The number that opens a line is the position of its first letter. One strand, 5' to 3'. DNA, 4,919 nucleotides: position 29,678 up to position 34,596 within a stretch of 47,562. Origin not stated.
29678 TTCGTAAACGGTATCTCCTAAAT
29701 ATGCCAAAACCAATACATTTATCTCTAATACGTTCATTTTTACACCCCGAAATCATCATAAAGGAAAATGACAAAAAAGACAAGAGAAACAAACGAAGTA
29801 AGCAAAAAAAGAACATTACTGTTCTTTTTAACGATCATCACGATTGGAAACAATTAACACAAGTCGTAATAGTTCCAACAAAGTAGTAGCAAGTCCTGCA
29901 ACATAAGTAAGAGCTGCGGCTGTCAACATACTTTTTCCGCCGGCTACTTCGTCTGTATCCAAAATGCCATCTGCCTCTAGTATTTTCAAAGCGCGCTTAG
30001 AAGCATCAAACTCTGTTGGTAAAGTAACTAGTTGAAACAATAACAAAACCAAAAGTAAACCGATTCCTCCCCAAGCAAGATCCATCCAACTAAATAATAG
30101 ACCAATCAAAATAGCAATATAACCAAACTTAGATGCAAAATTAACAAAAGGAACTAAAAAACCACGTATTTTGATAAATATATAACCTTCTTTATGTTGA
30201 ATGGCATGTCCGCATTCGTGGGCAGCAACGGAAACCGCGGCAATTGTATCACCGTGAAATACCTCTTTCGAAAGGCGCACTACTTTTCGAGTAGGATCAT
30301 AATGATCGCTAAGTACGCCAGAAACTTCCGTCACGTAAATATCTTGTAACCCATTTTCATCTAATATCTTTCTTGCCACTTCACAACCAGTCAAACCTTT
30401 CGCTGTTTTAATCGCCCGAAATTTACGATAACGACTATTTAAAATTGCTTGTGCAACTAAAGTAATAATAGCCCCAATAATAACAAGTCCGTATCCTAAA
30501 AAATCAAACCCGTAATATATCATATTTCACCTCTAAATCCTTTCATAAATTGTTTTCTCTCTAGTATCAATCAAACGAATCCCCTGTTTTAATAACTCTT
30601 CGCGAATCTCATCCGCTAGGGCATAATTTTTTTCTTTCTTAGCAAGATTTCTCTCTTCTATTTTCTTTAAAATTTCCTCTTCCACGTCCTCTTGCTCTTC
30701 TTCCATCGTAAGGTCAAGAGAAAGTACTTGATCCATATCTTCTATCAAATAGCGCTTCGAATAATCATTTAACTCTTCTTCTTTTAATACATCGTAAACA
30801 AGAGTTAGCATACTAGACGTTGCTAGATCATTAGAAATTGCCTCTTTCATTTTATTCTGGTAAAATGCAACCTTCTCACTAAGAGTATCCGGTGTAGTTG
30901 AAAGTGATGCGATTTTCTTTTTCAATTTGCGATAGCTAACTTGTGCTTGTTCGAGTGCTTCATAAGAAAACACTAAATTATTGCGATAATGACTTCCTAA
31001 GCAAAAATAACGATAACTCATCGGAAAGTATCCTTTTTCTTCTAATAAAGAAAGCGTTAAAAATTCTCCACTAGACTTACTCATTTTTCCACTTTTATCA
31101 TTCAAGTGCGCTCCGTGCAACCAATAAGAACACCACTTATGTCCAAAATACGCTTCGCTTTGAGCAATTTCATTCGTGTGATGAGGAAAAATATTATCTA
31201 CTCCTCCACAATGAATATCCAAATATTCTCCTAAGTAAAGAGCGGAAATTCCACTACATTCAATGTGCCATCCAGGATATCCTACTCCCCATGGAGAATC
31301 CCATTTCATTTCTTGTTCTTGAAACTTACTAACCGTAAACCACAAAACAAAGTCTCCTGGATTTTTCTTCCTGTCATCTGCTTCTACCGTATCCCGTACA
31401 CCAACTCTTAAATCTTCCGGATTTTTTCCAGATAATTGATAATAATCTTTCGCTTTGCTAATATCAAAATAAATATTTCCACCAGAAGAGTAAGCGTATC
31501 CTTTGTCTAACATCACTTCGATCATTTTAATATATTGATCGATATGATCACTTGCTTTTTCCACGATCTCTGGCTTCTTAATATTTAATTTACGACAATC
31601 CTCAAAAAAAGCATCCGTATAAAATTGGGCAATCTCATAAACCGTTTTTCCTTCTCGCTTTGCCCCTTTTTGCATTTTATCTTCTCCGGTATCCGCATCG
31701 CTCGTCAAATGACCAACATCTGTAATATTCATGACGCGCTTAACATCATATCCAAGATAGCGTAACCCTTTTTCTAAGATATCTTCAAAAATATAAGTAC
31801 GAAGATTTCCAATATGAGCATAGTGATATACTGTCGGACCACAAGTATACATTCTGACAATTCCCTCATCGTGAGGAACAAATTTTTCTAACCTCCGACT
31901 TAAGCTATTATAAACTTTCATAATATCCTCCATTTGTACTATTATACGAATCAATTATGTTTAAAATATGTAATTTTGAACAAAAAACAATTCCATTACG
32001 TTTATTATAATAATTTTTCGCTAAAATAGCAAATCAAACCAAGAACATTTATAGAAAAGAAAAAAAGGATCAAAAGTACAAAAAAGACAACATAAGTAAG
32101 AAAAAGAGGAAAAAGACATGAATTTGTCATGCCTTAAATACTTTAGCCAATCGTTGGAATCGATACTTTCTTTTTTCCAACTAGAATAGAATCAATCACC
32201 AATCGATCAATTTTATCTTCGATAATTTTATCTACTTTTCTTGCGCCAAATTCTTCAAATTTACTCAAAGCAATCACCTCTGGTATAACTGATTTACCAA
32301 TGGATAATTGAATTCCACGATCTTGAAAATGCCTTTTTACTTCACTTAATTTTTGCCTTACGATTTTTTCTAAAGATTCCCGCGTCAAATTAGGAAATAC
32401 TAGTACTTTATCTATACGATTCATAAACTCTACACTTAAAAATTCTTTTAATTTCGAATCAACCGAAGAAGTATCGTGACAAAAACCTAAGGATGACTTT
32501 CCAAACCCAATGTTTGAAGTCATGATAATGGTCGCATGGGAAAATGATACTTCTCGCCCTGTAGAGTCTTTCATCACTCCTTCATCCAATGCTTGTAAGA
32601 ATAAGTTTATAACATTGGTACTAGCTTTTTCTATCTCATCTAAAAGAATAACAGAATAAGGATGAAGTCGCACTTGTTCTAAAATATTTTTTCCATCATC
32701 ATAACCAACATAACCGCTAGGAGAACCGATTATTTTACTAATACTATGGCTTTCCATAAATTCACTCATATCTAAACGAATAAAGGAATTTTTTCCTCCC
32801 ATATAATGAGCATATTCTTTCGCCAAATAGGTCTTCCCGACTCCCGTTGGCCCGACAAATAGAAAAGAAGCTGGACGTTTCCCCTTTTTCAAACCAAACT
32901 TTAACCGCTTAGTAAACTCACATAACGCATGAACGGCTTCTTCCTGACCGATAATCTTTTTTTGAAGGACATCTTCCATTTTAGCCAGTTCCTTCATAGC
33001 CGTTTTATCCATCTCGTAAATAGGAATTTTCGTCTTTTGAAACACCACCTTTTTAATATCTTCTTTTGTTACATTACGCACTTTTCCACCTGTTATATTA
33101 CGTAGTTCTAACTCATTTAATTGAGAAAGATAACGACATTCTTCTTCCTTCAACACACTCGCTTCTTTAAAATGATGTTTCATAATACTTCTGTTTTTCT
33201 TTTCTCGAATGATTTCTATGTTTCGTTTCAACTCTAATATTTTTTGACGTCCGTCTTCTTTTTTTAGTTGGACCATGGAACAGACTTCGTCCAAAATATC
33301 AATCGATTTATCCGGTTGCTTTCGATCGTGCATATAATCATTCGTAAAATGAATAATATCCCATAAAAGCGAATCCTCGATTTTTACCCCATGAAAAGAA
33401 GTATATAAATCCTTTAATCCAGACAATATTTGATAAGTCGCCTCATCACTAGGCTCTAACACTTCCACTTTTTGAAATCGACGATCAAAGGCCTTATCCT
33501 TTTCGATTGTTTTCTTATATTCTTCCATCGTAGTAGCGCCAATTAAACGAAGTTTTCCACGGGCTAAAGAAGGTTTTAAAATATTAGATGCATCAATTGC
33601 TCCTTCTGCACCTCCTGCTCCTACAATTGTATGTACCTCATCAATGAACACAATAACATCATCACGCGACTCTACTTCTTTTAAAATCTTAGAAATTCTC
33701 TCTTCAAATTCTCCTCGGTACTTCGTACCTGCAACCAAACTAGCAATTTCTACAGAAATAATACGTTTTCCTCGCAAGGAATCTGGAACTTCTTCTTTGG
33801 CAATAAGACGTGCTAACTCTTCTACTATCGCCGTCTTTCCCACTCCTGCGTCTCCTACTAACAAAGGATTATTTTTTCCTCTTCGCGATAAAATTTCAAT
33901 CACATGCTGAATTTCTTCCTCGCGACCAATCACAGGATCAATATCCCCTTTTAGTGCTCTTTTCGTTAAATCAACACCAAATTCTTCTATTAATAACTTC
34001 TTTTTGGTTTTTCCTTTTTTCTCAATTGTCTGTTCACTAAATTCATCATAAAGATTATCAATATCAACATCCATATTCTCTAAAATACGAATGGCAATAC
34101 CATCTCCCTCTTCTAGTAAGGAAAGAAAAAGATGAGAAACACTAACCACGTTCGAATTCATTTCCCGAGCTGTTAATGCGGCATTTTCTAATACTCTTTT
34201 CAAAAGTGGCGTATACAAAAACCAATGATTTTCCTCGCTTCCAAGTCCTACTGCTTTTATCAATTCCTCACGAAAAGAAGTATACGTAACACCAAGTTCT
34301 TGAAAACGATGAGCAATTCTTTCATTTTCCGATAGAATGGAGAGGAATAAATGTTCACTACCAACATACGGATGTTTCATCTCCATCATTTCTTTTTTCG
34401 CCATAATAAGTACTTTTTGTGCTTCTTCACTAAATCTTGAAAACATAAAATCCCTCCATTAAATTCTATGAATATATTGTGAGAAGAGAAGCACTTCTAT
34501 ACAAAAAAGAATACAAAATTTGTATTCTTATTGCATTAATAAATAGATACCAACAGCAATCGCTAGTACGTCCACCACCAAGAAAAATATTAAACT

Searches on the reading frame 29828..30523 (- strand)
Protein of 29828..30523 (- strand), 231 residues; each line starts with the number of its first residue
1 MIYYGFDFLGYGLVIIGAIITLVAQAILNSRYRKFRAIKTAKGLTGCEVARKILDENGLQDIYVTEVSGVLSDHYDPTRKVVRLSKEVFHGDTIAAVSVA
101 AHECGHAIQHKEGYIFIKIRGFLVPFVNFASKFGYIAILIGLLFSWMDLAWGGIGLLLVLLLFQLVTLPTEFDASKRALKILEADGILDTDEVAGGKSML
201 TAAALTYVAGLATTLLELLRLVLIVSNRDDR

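Call 18: search_protein_families(library=ncbifam, proteins=[window:29828-30523:-], max_evalue=0.001)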
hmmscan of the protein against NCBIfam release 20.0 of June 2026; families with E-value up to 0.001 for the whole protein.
window:29828-30523:- (231 aa): 0 families

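Call 25: search_protein_families(library=pfam, proteins=[window:29828-30523:-], max_evalue=0.001)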
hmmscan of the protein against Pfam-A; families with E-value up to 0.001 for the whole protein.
window:29828-30523:- (231 aa): 1 family
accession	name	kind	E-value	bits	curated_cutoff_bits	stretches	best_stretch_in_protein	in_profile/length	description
PF04298.18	Zn_peptidase_2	-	1.3e-82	277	27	1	13-225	4-217/218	Putative neutral zinc metallopeptidase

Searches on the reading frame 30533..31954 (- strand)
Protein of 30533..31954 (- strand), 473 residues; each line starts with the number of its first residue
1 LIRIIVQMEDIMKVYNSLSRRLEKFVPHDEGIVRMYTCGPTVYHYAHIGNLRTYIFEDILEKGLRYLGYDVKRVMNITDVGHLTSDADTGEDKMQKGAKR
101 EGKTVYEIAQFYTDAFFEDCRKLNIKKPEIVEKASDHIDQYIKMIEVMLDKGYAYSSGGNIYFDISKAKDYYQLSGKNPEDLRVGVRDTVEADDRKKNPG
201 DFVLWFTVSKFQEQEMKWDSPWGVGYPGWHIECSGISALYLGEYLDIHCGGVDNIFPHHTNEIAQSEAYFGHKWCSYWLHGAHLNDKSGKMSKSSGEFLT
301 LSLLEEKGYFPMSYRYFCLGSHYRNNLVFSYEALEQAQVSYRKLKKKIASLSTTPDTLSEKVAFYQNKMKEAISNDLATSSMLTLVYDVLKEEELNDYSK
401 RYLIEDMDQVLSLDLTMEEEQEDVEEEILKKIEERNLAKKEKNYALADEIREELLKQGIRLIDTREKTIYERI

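Call 18: search_protein_families(library=ncbifam, proteins=[window:30533-31954:-], max_evalue=0.001)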
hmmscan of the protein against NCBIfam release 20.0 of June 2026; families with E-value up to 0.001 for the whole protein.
window:30533-31954:- (473 aa): 6 families
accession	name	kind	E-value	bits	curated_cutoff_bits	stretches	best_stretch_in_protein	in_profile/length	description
NF011108.0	PRK14536.1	equivalog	9.7e-166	552.3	780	1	12-473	3-490/490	cysteine--tRNA ligase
NF011107.0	PRK14534.1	equivalog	7.1e-140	467.2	744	1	11-470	2-478/481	cysteine--tRNA ligase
TIGR00435.1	cysS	equivalog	2.4e-134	448.9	340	1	12-472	1-465/466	cysteine--tRNA ligase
TIGR03447.1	mycothiol_MshC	equivalog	4.8e-56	190.3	485.1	1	11-395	17-387/411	cysteine--1-D-myo-inosityl 2-amino-2-deoxy-alpha-D-glucopyranoside ligase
TIGR00398.1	metG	equivalog_domain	2.6e-05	23.2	336.35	1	45-172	13-131/530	methionine--tRNA ligase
TIGR00456.1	argS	equivalog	0.00038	18.9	261.65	1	47-140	128-218/569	arginine--tRNA ligase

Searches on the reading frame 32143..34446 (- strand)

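Call 18: search_protein_families(library=ncbifam, proteins=[window:32143-34446:-], max_evalue=0.001)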
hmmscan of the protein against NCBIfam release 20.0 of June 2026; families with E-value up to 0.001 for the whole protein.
window:32143-34446:- (767 aa): 37 families (the best 25 are shown)
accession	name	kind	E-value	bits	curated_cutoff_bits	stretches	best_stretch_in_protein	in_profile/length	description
TIGR03346.1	chaperone_ClpB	equivalog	1.2e-200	669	1232.1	2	5-430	1-432/853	ATP-dependent chaperone ClpB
TIGR02639.1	ClpA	equivalog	7.1e-197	656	993.15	1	6-760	2-725/734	ATP-dependent Clp protease ATP-binding subunit ClpA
TIGR03345.1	VI_ClpV1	equivalog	6.9e-176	587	884.95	2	7-419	3-437/852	type VI secretion system ATPase TssH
NF008118.0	PRK10865.1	equivalog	3.9e-158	527.9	1417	2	82-431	87-438/857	ATP-dependent chaperone ClpB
NF033607.0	disagg_AAA_ClpG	exception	1.3e-156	523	1900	1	79-760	165-867/932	AAA family protein disaggregase ClpG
NF033606.1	heat_AAA_ClpK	exception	3.2e-155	518.4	1900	1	3-755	110-884/949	heat shock survival AAA family ATPase ClpK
NF008263.0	PRK11034.1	equivalog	7e-139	464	1350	2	143-413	161-429/758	ATP-dependent Clp protease ATP-binding subunit ClpA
NF003745.1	PRK05342.1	equivalog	2.9e-12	46.2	359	1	478-549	53-133/418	ATP-dependent Clp protease ATP-binding subunit ClpX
NF003229.0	PRK04195.1-5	equivalog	2.2e-09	36.6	280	1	497-653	18-151/413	replication factor C large subunit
TIGR01243.1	CDC48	subfamily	3.8e-09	35.4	802.65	1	188-307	206-323/733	CDC48 family AAA ATPase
TIGR03922.1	T7SS_EccA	equivalog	2.9e-08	32.7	466.65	1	194-283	315-397/557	type VII secretion AAA-ATPase EccA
NF008457.0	PRK11331.1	equivalog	1.7e-07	30.3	637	1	466-608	149-284/459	5-methylcytosine-specific restriction enzyme subunit McrB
NF003069.1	PRK03992.1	subfamily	3.1e-07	29.9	500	1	376-608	11-236/379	proteasome-activating nucleotidase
TIGR02928.1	TIGR02928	subfamily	4.2e-07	29.1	181.3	0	170-219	15-68/366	orc1/cdc6 family replication initiation protein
TIGR00382.1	clpX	equivalog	4.4e-07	29.3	370.75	1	472-549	54-141/414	ATP-dependent protease ATP-binding subunit ClpX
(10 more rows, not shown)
